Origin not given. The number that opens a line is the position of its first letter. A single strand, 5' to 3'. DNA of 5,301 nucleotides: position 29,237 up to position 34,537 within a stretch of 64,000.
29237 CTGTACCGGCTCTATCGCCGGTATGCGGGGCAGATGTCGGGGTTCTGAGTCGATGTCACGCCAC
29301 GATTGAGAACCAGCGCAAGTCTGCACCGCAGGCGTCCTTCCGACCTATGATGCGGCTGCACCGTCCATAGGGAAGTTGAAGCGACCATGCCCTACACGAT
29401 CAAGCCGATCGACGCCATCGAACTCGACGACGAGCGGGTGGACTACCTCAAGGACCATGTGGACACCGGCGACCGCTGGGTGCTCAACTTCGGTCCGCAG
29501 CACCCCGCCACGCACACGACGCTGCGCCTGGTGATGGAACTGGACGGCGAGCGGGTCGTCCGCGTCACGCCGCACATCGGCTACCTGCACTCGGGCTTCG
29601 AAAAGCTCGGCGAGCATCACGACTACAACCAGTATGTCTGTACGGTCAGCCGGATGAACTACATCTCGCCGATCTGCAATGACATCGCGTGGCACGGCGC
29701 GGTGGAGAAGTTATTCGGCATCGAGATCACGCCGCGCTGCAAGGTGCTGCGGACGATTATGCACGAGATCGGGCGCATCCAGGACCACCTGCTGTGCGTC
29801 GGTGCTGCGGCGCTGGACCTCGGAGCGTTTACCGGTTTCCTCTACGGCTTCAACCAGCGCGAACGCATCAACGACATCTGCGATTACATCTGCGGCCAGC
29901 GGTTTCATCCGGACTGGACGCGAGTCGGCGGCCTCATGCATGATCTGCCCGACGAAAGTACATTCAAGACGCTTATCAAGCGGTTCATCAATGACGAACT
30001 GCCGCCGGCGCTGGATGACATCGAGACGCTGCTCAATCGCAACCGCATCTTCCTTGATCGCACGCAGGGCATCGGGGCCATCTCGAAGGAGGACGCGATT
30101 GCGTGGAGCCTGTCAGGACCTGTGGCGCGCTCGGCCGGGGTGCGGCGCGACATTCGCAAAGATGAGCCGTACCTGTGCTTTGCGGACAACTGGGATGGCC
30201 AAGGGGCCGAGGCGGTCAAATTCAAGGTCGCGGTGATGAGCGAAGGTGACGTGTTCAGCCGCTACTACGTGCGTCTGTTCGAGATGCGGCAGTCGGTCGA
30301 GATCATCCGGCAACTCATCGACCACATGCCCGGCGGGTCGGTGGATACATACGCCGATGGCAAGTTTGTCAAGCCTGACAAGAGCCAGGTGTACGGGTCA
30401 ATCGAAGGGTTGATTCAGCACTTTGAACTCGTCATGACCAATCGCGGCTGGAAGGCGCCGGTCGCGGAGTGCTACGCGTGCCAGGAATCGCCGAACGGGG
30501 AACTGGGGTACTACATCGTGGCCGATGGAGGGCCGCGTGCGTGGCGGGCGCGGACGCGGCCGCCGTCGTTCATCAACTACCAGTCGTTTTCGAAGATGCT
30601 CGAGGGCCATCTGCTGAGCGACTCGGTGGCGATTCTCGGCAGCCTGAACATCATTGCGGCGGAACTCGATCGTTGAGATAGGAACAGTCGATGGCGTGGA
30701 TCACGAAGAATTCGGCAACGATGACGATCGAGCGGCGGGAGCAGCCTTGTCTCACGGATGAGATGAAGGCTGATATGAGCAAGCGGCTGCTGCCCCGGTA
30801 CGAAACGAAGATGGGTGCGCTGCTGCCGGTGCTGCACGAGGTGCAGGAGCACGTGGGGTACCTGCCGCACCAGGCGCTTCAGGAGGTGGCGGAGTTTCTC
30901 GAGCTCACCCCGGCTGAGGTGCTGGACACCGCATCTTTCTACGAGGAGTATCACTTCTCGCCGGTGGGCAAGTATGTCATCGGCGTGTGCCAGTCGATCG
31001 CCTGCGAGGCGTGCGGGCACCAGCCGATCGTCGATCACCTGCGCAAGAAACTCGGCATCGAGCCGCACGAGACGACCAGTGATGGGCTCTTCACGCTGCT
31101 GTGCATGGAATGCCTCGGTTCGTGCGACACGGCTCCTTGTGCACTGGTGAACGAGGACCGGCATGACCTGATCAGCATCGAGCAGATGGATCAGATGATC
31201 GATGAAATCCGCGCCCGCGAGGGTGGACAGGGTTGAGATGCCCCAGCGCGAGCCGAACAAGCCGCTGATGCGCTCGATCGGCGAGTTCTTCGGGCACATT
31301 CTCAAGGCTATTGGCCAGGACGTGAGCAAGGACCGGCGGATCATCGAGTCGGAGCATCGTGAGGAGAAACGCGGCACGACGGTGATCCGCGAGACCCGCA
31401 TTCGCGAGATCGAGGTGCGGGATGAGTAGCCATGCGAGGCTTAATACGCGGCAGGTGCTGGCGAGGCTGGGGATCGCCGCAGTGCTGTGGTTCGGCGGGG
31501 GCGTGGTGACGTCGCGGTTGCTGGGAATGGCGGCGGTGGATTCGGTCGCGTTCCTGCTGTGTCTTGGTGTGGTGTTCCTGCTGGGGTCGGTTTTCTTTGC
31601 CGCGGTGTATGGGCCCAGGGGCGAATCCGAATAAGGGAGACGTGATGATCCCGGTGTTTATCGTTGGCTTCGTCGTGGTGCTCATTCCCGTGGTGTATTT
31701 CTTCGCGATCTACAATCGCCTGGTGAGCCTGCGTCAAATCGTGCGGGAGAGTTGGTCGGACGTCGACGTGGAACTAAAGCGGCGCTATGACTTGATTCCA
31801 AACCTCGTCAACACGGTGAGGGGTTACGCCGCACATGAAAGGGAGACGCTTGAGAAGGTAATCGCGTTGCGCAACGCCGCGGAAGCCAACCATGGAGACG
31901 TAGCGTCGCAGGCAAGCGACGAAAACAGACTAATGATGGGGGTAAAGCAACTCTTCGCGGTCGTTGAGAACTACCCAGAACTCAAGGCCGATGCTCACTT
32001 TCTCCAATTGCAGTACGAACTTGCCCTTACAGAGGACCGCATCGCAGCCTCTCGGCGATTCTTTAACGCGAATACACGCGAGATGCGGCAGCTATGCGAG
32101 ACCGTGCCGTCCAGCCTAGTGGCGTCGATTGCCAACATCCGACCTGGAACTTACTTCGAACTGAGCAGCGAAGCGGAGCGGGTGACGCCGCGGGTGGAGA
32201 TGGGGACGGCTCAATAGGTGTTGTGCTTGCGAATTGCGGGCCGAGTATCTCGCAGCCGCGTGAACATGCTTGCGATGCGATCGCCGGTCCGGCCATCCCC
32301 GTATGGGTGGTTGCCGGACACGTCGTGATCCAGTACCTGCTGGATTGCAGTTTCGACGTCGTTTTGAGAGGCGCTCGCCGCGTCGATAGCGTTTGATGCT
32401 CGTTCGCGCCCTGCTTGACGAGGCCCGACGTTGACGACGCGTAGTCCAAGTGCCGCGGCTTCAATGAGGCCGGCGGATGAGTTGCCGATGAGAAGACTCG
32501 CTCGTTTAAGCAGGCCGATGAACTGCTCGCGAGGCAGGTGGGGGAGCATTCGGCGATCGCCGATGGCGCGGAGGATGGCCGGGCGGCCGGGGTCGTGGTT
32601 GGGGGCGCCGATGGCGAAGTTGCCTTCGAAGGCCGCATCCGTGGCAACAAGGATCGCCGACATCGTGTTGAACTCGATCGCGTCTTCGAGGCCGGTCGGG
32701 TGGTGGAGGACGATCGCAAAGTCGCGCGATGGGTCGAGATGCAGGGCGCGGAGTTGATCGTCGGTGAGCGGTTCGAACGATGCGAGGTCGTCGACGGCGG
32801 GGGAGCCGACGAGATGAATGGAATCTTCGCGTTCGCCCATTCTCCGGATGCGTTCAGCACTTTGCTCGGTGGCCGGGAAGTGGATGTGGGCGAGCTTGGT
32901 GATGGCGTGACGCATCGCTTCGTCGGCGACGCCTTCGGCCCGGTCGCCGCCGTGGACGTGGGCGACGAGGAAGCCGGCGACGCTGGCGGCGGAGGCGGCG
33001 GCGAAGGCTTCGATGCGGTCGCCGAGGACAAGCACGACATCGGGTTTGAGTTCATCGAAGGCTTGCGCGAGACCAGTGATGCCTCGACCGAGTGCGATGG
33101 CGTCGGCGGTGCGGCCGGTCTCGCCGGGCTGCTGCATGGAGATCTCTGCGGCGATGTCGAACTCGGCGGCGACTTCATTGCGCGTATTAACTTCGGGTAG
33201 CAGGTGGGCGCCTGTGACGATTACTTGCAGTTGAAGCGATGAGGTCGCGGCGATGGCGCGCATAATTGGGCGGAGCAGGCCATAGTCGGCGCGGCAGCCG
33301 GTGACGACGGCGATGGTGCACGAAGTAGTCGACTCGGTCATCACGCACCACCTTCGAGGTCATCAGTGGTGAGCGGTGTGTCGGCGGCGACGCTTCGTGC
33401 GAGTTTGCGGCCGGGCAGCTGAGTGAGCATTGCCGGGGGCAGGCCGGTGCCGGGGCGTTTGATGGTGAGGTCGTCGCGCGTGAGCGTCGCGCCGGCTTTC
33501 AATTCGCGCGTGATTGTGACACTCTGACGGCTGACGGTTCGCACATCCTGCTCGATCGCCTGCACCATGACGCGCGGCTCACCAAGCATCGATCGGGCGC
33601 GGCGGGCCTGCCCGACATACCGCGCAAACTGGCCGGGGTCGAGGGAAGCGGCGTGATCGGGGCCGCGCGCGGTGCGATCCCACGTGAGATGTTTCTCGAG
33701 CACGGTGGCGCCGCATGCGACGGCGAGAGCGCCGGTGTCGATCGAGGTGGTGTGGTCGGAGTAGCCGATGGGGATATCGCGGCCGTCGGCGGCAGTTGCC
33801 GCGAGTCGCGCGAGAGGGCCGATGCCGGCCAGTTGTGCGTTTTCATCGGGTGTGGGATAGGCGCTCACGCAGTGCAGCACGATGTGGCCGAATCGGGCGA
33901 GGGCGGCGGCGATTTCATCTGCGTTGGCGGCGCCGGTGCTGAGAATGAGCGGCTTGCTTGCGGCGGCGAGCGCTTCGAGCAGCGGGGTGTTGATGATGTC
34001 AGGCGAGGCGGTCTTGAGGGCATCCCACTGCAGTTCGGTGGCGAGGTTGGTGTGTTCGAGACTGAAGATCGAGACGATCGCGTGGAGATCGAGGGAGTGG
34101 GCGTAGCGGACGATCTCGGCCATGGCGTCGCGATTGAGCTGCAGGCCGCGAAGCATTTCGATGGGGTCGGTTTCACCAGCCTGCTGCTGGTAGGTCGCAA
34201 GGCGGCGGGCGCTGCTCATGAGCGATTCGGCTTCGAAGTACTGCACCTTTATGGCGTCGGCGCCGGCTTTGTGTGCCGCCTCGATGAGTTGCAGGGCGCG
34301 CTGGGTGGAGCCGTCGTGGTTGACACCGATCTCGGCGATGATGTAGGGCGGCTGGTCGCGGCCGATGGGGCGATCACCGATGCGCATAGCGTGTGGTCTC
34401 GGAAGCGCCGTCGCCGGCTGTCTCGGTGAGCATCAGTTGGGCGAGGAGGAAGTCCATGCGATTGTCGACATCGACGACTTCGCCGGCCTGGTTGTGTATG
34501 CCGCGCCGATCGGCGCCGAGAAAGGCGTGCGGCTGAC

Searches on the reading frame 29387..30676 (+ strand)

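Call 7: search_protein_families(library=pfam, proteins=[window:29387-30676:+], max_evalue=0.001)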
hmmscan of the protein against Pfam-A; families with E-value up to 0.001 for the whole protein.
window:29387-30676:+ (429 aa): 1 family
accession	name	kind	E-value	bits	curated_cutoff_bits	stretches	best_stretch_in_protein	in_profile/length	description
PF00346.24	Complex1_49kDa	-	4.8e-93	311.6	24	1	144-429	1-271/271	Respiratory-chain NADH dehydrogenase, 49 Kd subunit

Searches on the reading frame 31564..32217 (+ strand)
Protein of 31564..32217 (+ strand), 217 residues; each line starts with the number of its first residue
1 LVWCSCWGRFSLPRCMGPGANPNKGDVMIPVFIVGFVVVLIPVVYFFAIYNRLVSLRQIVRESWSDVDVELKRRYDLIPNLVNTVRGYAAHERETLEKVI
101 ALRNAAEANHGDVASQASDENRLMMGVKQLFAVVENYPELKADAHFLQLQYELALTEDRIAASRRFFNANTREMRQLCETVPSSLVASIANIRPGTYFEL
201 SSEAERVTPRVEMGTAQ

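Call 51: search_protein_families(library=pfam, proteins=[window:31564-32217:+], max_evalue=0.001)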
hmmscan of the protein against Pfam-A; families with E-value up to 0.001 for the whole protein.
window:31564-32217:+ (217 aa): 1 family
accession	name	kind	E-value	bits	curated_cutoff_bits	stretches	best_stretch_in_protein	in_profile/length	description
PF04011.17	LemA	-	1.8e-48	164.6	26.2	1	63-212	1-148/149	LemA family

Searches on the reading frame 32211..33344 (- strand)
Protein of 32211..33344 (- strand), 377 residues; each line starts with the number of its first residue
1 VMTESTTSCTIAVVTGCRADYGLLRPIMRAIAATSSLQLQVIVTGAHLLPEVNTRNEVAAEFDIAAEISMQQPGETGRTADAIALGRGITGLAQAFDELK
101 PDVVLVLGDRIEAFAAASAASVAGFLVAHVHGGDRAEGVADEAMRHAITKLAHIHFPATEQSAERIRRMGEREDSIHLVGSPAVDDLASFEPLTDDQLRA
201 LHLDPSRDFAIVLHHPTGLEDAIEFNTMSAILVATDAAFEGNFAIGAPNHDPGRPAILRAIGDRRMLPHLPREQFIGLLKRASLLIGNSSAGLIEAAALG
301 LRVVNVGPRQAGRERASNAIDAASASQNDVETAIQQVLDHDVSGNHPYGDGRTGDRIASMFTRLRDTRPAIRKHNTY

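Call 7: search_protein_families(library=pfam, proteins=[window:32211-33344:-], max_evalue=0.001)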
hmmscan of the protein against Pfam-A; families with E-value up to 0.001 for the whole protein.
window:32211-33344:- (377 aa): 1 family
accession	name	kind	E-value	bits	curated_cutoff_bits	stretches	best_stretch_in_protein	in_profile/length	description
PF02350.25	Epimerase_2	-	5.5e-70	236.4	30.6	1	30-360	2-345/347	UDP-N-acetylglucosamine 2-epimerase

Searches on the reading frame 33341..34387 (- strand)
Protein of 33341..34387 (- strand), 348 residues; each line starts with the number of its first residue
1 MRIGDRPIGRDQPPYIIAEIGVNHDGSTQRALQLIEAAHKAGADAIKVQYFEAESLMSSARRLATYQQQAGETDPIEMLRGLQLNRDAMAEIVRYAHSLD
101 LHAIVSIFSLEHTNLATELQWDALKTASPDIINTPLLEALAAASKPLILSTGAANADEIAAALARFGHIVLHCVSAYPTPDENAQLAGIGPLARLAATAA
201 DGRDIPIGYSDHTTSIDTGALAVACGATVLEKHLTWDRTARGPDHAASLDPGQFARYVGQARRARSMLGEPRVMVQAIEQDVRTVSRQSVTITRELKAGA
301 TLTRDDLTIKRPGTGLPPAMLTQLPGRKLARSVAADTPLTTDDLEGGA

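Call 7: search_protein_families(library=pfam, proteins=[window:33341-34387:-], max_evalue=0.001)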
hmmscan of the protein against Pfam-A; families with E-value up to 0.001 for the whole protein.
window:33341-34387:- (348 aa): 2 families
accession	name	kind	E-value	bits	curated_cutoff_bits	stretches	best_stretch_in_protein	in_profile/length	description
PF03102.20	NeuB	-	1.9e-59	201.5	22.1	1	34-270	1-238/241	NeuB family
PF08666.17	SAF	-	3.5e-11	43.9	21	1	288-345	2-63/63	SAF domain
